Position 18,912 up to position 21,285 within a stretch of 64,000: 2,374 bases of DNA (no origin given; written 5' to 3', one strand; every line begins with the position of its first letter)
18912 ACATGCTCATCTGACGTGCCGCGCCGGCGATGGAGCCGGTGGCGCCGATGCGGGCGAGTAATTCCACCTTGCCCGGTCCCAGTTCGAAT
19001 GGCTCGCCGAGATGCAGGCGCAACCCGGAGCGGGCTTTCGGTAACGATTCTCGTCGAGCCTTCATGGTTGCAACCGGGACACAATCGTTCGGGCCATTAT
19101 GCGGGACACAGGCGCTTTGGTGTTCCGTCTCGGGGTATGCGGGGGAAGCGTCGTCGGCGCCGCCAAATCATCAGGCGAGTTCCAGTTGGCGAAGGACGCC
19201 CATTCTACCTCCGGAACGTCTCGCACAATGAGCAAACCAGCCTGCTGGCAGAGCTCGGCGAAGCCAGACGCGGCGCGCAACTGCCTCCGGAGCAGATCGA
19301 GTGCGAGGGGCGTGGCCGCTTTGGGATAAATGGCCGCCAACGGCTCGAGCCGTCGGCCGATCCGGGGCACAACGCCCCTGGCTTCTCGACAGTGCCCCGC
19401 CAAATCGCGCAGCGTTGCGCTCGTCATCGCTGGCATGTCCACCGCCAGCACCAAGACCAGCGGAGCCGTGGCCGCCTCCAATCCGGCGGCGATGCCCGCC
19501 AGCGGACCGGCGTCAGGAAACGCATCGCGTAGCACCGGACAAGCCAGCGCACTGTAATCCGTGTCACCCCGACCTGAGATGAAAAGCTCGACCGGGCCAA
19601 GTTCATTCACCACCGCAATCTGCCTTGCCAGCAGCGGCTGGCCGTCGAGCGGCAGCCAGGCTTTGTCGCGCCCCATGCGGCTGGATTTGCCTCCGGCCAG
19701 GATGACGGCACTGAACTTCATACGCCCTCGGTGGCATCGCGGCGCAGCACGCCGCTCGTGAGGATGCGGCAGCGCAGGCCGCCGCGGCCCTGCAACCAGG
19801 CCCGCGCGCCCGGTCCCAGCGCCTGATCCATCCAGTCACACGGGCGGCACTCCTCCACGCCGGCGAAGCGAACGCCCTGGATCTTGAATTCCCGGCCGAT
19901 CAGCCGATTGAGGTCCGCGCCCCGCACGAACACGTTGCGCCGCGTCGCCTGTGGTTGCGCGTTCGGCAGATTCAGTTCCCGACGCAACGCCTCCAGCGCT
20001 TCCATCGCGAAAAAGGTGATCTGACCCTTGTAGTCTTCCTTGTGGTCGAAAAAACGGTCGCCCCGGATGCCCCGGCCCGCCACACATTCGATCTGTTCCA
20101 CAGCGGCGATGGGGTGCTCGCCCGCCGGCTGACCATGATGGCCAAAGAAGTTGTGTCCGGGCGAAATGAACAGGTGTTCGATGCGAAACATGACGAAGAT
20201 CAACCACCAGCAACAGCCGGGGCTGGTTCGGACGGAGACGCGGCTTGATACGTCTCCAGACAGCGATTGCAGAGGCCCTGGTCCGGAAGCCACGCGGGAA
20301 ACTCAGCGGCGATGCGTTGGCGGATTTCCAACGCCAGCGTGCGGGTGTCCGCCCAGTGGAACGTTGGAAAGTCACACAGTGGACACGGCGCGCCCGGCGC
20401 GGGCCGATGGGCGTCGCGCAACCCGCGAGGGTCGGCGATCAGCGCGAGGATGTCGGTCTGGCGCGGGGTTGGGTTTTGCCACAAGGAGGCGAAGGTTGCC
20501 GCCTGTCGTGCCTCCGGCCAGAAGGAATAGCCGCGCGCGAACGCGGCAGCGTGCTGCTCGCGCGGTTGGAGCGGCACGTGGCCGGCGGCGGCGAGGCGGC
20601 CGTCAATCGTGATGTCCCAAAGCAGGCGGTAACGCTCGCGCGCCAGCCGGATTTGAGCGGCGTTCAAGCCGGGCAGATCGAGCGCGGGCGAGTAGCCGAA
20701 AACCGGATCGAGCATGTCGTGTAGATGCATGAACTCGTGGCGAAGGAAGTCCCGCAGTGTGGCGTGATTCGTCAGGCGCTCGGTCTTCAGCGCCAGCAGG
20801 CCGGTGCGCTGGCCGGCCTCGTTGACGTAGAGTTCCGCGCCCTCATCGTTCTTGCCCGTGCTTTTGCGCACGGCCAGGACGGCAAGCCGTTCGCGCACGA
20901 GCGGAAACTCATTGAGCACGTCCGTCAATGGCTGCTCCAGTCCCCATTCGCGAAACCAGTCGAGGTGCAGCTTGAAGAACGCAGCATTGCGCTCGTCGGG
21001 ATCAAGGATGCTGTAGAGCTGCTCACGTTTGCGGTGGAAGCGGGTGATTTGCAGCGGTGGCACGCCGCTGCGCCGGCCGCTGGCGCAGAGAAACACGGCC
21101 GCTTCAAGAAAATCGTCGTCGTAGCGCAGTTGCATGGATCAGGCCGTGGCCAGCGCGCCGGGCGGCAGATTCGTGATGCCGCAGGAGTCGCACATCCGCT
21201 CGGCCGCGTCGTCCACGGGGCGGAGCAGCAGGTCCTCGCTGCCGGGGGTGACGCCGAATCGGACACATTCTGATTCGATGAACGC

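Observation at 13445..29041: A 15.6-kb, 15-gene, single-strand string with serial start/stop overlaps: enzyme, maturation, regulator, surface proteins and importer in one unit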

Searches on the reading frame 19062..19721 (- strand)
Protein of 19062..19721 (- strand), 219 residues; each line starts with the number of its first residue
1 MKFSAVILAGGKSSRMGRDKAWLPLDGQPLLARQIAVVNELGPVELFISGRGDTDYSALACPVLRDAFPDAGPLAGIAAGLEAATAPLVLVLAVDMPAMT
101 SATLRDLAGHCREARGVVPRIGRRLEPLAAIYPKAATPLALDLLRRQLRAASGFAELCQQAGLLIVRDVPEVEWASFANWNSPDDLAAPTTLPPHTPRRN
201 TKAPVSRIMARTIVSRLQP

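Call 5: search_protein_families(library=pfam, proteins=[window:19062-19721:-], max_evalue=0.01)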
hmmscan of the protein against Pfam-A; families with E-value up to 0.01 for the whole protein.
window:19062-19721:- (219 aa): 2 families
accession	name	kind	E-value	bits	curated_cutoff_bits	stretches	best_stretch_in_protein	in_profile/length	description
PF12804.13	NTP_transf_3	-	5.3e-36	124.7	27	1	5-145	1-146/160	MobA-like NTP transferase domain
PF01128.25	IspD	-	0.0053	17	27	1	5-45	3-45/221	2-C-methyl-D-erythritol 4-phosphate cytidylyltransferase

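Call 7: search_protein_families(library=ncbifam, proteins=[window:19062-19721:-], max_evalue=0.01)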
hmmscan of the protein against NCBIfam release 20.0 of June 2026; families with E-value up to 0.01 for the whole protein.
window:19062-19721:- (219 aa): 22 families
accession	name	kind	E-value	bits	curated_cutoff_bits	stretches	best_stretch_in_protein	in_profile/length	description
NF011056.0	PRK14489.1-1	equivalog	1.4e-31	109.9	379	1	3-148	6-150/363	bifunctional molybdenum cofactor guanylyltransferase MobA/molybdopterin-guanine dinucleotide biosynthesis adaptor protein MobB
TIGR02665.1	molyb_mobA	equivalog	9.4e-28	97.5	151.85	1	4-187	2-186/186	molybdenum cofactor guanylyltransferase MobA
NF002741.0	PRK02726.1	equivalog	1.4e-23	83.6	179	1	2-189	7-194/200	molybdenum cofactor guanylyltransferase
NF001457.0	PRK00317.1-3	equivalog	5.3e-23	81.6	164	1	4-187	3-191/200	molybdenum cofactor guanylyltransferase MobA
NF001855.0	PRK00576.1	equivalog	1.5e-21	76.9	205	1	2-189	6-192/197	molybdenum cofactor guanylyltransferase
NF011059.0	PRK14490.1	equivalog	2.1e-18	66.6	354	1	3-140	181-323/374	bifunctional molybdenum cofactor guanylyltransferase MobA/molybdopterin-guanine dinucleotide biosynthesis adaptor protein MobB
NF001837.0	PRK00560.1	equivalog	1.5e-13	50.9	182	1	4-147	10-151/196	molybdenum cofactor guanylyltransferase MobA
NF011070.0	PRK14500.1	equivalog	3.5e-12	46.2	606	1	6-146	170-310/358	putative bifunctional molybdopterin-guanine dinucleotide biosynthesis protein MoaC/MobA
TIGR03310.1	matur_MocA_YgfJ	equivalog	4.7e-12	46.3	186.45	1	4-121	1-127/188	molybdenum cofactor cytidylyltransferase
NF045665.1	NTPtran_DVU1551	equivalog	3.4e-09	36.2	315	1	4-114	2-119/359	DVU_1551 family NTP transferase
NF011058.0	PRK14489.1-3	exception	6.2e-07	28.3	820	1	5-186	11-198/382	molybdenum cofactor guanylyltransferase MobA, DUF3305 domain-containing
TIGR00453.1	ispD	equivalog_domain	6.7e-06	25.7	181.3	1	4-45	1-44/219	2-C-methyl-D-erythritol 4-phosphate cytidylyltransferase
NF001186.0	PRK00155.2-3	equivalog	7.1e-06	25.6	253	1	1-39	3-43/224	2-C-methyl-D-erythritol 4-phosphate cytidylyltransferase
NF011057.0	PRK14489.1-2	subfamily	7.2e-05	22.2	541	1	3-198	7-203/363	bifunctional molybdenum cofactor guanylyltransferase MobA/molybdopterin-guanine dinucleotide biosynthesis adaptor protein MobB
TIGR03202.1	pucB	equivalog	0.00026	20.8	235.05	1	5-29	3-27/192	xanthine dehydrogenase accessory protein PucB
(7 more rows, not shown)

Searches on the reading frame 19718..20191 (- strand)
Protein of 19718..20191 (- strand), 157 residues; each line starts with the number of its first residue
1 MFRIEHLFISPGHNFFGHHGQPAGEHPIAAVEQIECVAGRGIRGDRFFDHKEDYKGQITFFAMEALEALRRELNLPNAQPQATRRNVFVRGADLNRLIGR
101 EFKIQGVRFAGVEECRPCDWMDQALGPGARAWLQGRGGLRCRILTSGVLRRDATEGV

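Call 5: search_protein_families(library=pfam, proteins=[window:19718-20191:-], max_evalue=0.01)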
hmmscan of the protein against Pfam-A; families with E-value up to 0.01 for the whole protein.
window:19718-20191:- (157 aa): 1 family
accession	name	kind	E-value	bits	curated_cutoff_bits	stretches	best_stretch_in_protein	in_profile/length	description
PF03473.23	MOSC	-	7.5e-09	36.1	22.7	1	55-150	9-114/120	MOSC domain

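Call 7: search_protein_families(library=ncbifam, proteins=[window:19718-20191:-], max_evalue=0.01)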
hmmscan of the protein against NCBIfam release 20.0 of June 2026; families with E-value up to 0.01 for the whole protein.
window:19718-20191:- (157 aa): 0 families

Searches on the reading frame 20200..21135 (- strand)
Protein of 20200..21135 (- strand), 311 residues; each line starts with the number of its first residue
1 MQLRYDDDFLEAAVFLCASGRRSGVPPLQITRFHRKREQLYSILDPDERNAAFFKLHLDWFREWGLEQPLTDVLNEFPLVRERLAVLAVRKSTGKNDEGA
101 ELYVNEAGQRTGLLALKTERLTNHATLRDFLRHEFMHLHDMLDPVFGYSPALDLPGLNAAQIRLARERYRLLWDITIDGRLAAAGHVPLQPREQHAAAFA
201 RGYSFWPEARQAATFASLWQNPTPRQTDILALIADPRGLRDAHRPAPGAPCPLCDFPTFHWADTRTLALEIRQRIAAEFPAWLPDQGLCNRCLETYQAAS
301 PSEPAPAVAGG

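Call 5: search_protein_families(library=pfam, proteins=[window:20200-21135:-], max_evalue=0.01)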
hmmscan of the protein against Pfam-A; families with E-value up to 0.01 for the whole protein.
window:20200-21135:- (311 aa): 0 families

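Call 7: search_protein_families(library=ncbifam, proteins=[window:20200-21135:-], max_evalue=0.01)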
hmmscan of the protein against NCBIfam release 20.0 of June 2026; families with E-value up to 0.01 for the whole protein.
window:20200-21135:- (311 aa): 0 families

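Call 12: find_homologous_proteins(query=window:20200-21135:-)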
Query window:20200-21135:- (311 aa): 755 proteins with E <= 0.001 among 8000 candidates; the best 120 are listed.
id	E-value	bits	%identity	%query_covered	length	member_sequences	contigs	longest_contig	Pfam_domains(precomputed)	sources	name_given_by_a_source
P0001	1.9e-211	719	100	100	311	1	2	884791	-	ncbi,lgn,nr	ncbi:MAG: hypothetical protein IPM17_18950 [Verrucomicrobia bacterium]|nr:hypothetical protein [Verr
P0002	7.6e-178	609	86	99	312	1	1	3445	-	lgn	-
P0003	1.1e-176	605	79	100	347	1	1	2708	-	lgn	-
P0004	7.3e-176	602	78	100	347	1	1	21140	-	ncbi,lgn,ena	-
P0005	2.9e-164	564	78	99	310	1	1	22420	-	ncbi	ncbi:MAG: hypothetical protein U1F83_17975 [Verrucomicrobiota bacterium]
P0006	6.4e-164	563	80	96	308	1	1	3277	-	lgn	-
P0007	1.4e-163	562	78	99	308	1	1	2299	-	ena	-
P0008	1.9e-163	561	78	99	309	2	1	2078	-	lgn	-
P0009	8.9e-163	559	78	99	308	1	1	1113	-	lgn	-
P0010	1.0e-162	559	80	96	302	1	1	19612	-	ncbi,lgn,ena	-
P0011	4.6e-162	557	77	100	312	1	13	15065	-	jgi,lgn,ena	-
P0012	1.8e-161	555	79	97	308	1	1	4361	-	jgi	jgi:hypothetical protein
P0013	2.1e-161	555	77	99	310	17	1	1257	-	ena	-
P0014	2.4e-161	554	78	97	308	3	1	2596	-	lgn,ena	-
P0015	4.3e-161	553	77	99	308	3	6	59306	-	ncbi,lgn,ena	ncbi:MAG: hypothetical protein U1F83_08560 [Verrucomicrobiota bacterium]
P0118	3.2e-146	505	70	100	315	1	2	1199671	-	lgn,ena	-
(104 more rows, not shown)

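Call 14: find_related_loci(query=A1, collection=genome_contigs, flank=10000)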
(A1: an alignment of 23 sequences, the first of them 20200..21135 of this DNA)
Query A1 (311 aa) in genome_contigs; peptide patterns used: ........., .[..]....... (x = any residue, [..] = any of these).
41 stretches matched a pattern; 37 encode a relative of the query (tblastn E <= 1e-3); 37 distinct loci.
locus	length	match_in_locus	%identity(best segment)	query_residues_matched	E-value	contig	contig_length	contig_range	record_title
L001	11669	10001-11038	78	1-310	1e-176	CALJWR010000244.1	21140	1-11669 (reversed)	MAG: uncultured Verrucomicrobiae bacterium isolate N1_Bin_METABAT__87_sub_1 genome assembly, contig: c_000003128681, who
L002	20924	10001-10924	78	1-308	4e-164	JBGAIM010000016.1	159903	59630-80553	MAG: Limisphaerales bacterium isolate MAG_AAO_H125.05 AAOH125-5_opera_contig_438, whole genome shotgun sequence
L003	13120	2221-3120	80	1-300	3e-164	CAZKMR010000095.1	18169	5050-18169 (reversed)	MAG TPA_asm: uncultured Bifidobacterium sp. isolate SRP329715_co2_374 genome assembly, contig: NODE_5985_length_18169_co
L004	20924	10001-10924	77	1-308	1e-163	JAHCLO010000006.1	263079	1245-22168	MAG: Verrucomicrobiia bacterium isolate TGS_VER2 VER2_6, whole genome shotgun sequence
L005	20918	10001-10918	78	1-306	2e-162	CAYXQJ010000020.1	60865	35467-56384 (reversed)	MAG TPA_asm: uncultured Hyphomicrobiales bacterium isolate SRP329715_co2_289 genome assembly, contig: NODE_1014_length_6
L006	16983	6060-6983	77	1-308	2e-162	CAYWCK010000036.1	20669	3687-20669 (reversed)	MAG TPA_asm: uncultured Bifidobacteriaceae bacterium isolate binchicken_co118_301 genome assembly, contig: NODE_2585_len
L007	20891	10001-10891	77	1-297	1e-156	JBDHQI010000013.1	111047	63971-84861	MAG: Verrucomicrobiota bacterium isolate AS-MESO-3CA.116 NODE_639_length_111047_cov_72.779229, whole genome shotgun sequ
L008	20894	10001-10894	78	1-298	3e-156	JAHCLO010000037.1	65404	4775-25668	MAG: Verrucomicrobiia bacterium isolate TGS_VER2 VER2_37, whole genome shotgun sequence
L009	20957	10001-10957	73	1-306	8e-155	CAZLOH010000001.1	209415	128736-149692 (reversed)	MAG TPA_asm: uncultured Bifidobacterium sp. isolate SRP263991_co5_614 genome assembly, contig: NODE_92_length_209415_cov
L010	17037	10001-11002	71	1-298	1e-154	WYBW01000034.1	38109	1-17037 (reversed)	MAG: Verrucomicrobiia bacterium isolate VER1 k127_119709, whole genome shotgun sequence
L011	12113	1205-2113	74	1-303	1e-154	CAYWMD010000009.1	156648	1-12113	MAG TPA_asm: uncultured Bifidobacteriaceae bacterium isolate SRP292972_co2_226 genome assembly, contig: NODE_74_length_1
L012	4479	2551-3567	69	1-300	2e-156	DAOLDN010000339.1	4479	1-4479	MAG TPA_asm: Verrucomicrobiota bacterium isolate AMR_MDS_0155 NODE_3803_length_4479_cov_4.241863, whole genome shotgun s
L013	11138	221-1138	73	1-305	9e-151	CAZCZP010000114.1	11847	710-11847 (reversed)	MAG TPA_asm: uncultured Bifidobacteriaceae bacterium isolate SRP237561_co1_88 genome assembly, contig: NODE_10155_length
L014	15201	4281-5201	72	1-307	1e-150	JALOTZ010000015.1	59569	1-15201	MAG: Verrucomicrobia bacterium isolate Prado246 scaffold_146, whole genome shotgun sequence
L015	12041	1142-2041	72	1-300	1e-148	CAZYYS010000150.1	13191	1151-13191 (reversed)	MAG TPA_asm: uncultured Verrucomicrobiota bacterium isolate SRP237561_co1_386 genome assembly, contig: NODE_8612_length_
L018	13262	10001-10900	73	1-300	1e-146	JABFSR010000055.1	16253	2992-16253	MAG: Verrucomicrobia bacterium isolate WB-IL-17 seq_1694, whole genome shotgun sequence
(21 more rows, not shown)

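Call 18: find_encoding_contigs(protein=P0001, flank=10000, max_places=4)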
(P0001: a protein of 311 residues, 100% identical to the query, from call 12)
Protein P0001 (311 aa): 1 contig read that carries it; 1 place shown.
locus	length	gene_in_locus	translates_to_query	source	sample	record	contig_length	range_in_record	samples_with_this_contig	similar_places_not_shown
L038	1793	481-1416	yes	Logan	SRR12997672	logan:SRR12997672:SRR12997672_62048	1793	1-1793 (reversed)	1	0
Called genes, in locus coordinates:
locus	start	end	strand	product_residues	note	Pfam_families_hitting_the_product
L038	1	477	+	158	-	?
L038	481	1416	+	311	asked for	-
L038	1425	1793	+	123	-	?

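Call 19: find_encoding_contigs(protein=P0118, flank=10000, max_places=2)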
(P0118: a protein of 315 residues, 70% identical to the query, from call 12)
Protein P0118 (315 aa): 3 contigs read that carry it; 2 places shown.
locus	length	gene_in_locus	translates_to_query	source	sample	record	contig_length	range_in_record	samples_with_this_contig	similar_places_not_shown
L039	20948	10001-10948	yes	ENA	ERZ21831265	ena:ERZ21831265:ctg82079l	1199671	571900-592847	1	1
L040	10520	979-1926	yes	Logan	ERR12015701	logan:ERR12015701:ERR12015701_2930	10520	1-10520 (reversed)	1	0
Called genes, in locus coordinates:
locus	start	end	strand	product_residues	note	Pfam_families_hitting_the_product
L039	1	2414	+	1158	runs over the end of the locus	PF00384:Molybdopterin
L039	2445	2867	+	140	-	-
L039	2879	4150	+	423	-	PF13187:Fer4_9 (faint), PF12797:Fer4_2 (faint), PF12837:Fer4_6 (faint), PF13247:Fer4_11, PF12838:Fer4_7, PF13237:Fer4_10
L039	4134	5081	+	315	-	PF02613:Nitrate_red_del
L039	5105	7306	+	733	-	PF13435:Cytochrome_C554 (faint)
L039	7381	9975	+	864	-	PF01839:FG-GAP (faint), PF13517:FG-GAP_3, PF07593:UnbV_ASPIC, PF13174:TPR_6 (faint), PF13428:TPR_14 (faint), PF23914:TPR_CcmH_CycH (faint), PF07719:TPR_2 (faint), PF14559:TPR_19, +2 more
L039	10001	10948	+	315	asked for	-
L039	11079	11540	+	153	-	PF03473:MOSC (weak)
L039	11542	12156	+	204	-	PF12804:NTP_transf_3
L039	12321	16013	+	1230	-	PF07494:Reg_prop (faint), PF17164:DUF5122 (faint), PF12768:Rax2 (weak)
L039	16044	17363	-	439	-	PF00501:AMP-binding, PF14535:AMP-binding_C_2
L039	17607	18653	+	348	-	PF00881:Nitroreductase (faint)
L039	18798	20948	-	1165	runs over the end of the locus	PF13385:Laminin_G_3 (faint), PF05163:DinB (faint)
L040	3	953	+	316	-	?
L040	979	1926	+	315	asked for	-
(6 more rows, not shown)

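Call 20: find_encoding_contigs(protein=P0005, flank=10000, max_places=2)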
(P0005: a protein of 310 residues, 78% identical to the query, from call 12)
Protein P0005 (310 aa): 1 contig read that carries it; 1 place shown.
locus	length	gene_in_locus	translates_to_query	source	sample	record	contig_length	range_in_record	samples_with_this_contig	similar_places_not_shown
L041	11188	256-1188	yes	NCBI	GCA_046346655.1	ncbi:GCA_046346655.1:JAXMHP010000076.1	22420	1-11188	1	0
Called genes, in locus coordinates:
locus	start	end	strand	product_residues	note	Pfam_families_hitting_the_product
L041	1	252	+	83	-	?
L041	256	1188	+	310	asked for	-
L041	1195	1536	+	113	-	PF02627:CMD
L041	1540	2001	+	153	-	PF03473:MOSC (weak)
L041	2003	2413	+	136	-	PF12804:NTP_transf_3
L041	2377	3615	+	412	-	PF02896:PEP-utilizers_C, PF00583:Acetyltransf_1 (faint), PF14542:Acetyltransf_CG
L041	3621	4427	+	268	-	PF04405:ScdA_N, PF01814:Hemerythrin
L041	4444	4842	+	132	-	PF22752:DUF488-N3i, PF04343:DUF488, PF22751:DUF488-N3a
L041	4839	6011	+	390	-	PF01053:Cys_Met_Meta_PP, PF00155:Aminotran_1_2 (weak)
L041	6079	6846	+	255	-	PF01814:Hemerythrin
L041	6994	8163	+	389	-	PF00067:p450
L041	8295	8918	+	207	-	PF00440:TetR_N, PF08359:TetR_C_4, PF17938:TetR_C_29 (weak), PF17932:TetR_C_24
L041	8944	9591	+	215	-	PF20046:DUF6448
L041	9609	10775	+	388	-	PF25917:BSH_RND (weak), PF25973:BSH_CzcB (weak), PF25967:RND-MFP_C (weak), PF25989:YknX_C (weak), PF25975:CzcB_C (weak)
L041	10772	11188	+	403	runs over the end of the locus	PF12704:MacB_PCD, PF02687:FtsX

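Call 51: predict_structure(alignment_id=A1)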
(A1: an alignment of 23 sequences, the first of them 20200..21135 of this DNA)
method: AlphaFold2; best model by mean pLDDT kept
length: 311 residues; sequences in the alignment: 23
mean_pLDDT: 69.0   pTM: 0.59
mean pLDDT of the five models: 69.0, 68.3, 66.7, 65.6, 65.2
residues with pLDDT >= 90: 45; 70-90: 139; 50-70: 59; < 50: 68
segments of 3 or more residues with pLDDT < 50: 1-21, 85-119, 303-311
pLDDT, mean of each block of 10 residues (from residue 1): 35 41 58 75 70 67 71 80 49 29 29 39 75 83 79 70 79 94 91 92 89 97 91 73 53 70 78 85 75 81 43 33
secondary structure, 60 per line:
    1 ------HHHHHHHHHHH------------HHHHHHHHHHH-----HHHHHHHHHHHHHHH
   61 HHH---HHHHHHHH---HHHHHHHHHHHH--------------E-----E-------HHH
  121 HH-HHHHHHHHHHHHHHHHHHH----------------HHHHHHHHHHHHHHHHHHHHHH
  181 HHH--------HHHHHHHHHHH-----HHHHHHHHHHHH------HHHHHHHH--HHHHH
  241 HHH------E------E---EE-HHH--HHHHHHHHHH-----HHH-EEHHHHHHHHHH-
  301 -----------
elements in order: H7-17 H30-40 H46-63 H67-74 H78-89 H118-122 H124-142 H159-183 H192-202 H208-219 H226-233 H236-243 H269-278 H290-299

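Call 54: fold_search(model_id=the predicted structure, library=pdb)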
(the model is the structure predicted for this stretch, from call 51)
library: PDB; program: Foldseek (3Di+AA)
matches with E <= 10: 43; with E <= 0.001: 0
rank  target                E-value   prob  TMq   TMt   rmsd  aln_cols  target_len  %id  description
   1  7nkq_d                7.9e-01  0.07  0.12  0.11  20.9       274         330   12  Mycobacterium smegmatis ATP synthase b-delta state 3 (released 2021-10-27)
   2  7njs_d                1.4e+00  0.08  0.15  0.11  24.8       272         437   14  Mycobacterium smegmatis ATP synthase state 3c (released 2021-10-27)
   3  6raf_B                1.7e+00  0.03  0.11  0.07  24.0       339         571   14  Heterodimeric ABC exporter TmrAB in inward-facing narrow conformation under turnover conditions (released 2019-07-31)
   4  8g0c_d                2.4e+00  0.07  0.15  0.11  16.7       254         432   15  Cryo-EM structure of TBAJ-876-bound Mycobacterium smegmatis ATP synthase rotational state 1 (backbone model) (released 2023-02-15)
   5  7njk_d                2.5e+00  0.04  0.13  0.10  22.8       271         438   14  Mycobacterium smegmatis ATP synthase state 1a (released 2021-10-27)
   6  9iqg_B                2.8e+00  0.02  0.11  0.07  26.6       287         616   14  Cryo-EM structure of MsRv1273c/72c from Mycobacterium smegmatis in the ATP|ADP+Vi-bound Occ (Vi) state (released 2025-05-14)
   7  9v4j_D                3.3e+00  0.05  0.16  0.18  17.4       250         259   15  Prenyltransferase Ord1 Wild type-FSPP (released 2025-10-01)
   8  9cc4_C                3.5e+00  0.06  0.14  0.19  17.6       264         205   10  Crystal structure of Z4 c3ii (released 2025-06-25)
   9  6rah_B                3.5e+00  0.03  0.13  0.08  22.4       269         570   16  Heterodimeric ABC exporter TmrAB in ATP-bound outward-facing open conformation (released 2019-07-31)
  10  5zlf_C                3.7e+00  0.05  0.17  0.18  17.5       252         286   11  CRYSTAL STRUCTURE OF OCTAPRENYL PYROPHOSPHATE SYNTHASE FROM ESCHERICHIA COLI WITH ligand BPH-629 (released 2019-03-27)
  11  2odu                  3.7e+00  0.04  0.14  0.19  27.0       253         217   15  Crystal structure of a fragment of the plakin domain of plectin (released 2007-03-13)
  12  8wcw_B                3.7e+00  0.02  0.09  0.06  28.4       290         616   14  Cryo-EM structure of MsRv1273c/72c from Mycobacterium smegmatis in the IFapo state (released 2025-03-26)
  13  7njl_d                3.8e+00  0.04  0.15  0.11  22.4       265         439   14  Mycobacterium smegmatis ATP synthase state 1b (released 2021-10-27)
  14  9rcv_E                4.0e+00  0.03  0.12  0.07  23.5       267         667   17  Structure of the Human Peptide-Loading Complex Arrested by HCMV US6 (released 2025-12-03)
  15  9izf_R                4.0e+00  0.02  0.13  0.13  19.8       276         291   13  Cryo-EM structure of LPA1-Gi complex with LPA (released 2025-01-01)
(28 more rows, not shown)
